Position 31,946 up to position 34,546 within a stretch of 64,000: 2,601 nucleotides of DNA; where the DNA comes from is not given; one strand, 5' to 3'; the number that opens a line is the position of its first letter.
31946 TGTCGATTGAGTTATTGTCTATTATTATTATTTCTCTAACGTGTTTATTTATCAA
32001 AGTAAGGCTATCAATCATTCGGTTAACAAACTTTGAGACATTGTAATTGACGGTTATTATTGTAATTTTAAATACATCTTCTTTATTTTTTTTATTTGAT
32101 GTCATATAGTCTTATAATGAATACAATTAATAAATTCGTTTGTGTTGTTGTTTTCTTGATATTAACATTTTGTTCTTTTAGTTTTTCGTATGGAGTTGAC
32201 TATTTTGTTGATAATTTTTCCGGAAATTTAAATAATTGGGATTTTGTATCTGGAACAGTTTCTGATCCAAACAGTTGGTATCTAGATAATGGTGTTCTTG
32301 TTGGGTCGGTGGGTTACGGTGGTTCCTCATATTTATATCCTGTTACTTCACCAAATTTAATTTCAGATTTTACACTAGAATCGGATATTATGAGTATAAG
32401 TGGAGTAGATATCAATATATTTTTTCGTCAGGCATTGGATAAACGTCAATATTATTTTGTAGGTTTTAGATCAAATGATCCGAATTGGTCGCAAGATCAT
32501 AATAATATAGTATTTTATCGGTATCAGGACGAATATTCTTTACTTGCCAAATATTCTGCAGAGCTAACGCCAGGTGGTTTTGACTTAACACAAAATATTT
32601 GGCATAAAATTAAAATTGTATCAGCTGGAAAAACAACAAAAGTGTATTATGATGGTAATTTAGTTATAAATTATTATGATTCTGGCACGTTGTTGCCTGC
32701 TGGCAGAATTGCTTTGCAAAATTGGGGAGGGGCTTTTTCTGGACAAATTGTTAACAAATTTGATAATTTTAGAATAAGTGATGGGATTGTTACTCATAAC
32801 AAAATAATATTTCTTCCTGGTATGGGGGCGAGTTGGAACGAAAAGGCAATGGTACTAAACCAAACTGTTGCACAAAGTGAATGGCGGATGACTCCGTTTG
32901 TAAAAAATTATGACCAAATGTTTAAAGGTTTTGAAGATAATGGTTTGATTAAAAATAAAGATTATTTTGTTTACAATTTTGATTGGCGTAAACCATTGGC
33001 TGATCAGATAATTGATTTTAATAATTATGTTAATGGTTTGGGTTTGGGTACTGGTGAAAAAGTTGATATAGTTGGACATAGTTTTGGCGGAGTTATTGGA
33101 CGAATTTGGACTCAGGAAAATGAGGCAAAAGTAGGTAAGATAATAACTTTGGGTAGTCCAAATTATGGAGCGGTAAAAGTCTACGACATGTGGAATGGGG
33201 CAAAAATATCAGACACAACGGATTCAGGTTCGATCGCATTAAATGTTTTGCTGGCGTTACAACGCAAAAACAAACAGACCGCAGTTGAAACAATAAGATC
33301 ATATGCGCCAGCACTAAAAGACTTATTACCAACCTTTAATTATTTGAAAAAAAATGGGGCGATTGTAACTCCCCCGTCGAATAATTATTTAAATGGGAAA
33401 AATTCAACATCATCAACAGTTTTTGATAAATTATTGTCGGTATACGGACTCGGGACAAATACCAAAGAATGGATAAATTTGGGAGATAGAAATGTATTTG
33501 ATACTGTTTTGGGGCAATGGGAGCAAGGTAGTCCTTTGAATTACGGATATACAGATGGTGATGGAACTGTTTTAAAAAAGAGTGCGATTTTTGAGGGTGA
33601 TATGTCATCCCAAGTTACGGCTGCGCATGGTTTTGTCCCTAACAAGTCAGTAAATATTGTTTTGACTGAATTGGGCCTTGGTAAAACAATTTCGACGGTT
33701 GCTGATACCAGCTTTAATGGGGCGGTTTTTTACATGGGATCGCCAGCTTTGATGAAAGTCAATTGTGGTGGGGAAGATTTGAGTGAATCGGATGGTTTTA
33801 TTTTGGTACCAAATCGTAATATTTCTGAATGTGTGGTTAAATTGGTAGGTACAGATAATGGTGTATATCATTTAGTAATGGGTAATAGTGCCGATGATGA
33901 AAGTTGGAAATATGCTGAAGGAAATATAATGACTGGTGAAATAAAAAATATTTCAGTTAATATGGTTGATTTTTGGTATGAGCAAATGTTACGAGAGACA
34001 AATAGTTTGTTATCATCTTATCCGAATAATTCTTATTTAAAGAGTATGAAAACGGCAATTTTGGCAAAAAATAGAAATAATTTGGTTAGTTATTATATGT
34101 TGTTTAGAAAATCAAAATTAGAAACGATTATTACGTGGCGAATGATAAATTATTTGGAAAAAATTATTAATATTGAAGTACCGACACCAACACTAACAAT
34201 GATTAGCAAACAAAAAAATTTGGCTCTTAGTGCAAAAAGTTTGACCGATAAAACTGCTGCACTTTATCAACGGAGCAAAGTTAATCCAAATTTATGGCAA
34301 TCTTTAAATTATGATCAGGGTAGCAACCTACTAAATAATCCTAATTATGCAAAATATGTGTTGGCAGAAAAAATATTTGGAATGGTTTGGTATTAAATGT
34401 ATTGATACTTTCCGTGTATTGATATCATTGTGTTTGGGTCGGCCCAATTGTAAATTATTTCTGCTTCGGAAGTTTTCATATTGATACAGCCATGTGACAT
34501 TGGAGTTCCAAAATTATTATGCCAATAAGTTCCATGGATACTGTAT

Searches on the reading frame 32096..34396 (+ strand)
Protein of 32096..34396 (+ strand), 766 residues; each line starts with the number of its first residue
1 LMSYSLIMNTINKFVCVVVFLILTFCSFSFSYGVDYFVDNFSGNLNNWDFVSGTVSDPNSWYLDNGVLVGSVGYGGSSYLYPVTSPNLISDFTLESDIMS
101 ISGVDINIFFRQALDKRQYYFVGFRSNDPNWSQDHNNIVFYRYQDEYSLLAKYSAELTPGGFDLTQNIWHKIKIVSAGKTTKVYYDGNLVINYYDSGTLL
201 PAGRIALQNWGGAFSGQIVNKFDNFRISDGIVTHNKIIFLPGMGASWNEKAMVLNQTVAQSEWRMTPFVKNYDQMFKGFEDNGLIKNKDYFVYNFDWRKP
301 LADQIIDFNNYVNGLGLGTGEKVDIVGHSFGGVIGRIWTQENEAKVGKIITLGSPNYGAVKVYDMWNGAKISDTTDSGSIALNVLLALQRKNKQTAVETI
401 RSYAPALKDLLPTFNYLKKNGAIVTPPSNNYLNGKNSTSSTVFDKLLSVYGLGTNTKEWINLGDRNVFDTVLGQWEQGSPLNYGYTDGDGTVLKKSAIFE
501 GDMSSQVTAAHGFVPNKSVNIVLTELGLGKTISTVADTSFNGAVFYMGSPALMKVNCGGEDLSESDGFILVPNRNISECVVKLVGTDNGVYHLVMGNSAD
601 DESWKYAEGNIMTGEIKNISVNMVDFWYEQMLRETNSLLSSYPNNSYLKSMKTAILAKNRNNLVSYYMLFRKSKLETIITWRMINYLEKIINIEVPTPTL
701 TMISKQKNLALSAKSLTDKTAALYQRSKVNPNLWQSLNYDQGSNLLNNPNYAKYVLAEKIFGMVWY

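Call 80: search_protein_families(library=pfam, max_evalue=0.001, proteins=[window:32096-34396:+])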
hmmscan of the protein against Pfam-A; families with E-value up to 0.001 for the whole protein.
window:32096-34396:+ (766 aa): 5 families
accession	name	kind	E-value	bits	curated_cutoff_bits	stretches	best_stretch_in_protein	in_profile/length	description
PF06439.18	3keto-disac_hyd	-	2.5e-08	34.6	26.8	1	43-227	8-186/187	3-keto-disaccharide hydrolase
PF02450.21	LCAT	-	1.5e-06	28.1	21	1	269-374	66-180/392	Lecithin:cholesterol acyltransferase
PF07819.20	PGAP1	-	9.5e-06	26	24.3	1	319-364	89-137/233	PGAP1-like alpha/beta domain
PF00561.26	Abhydrolase_1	-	2.2e-05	24.7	25.8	1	320-357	68-115/245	alpha/beta hydrolase fold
PF02089.21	Palm_thioest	-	6.6e-05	23.2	26.8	1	298-369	51-120/254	Palmitoyl protein thioesterase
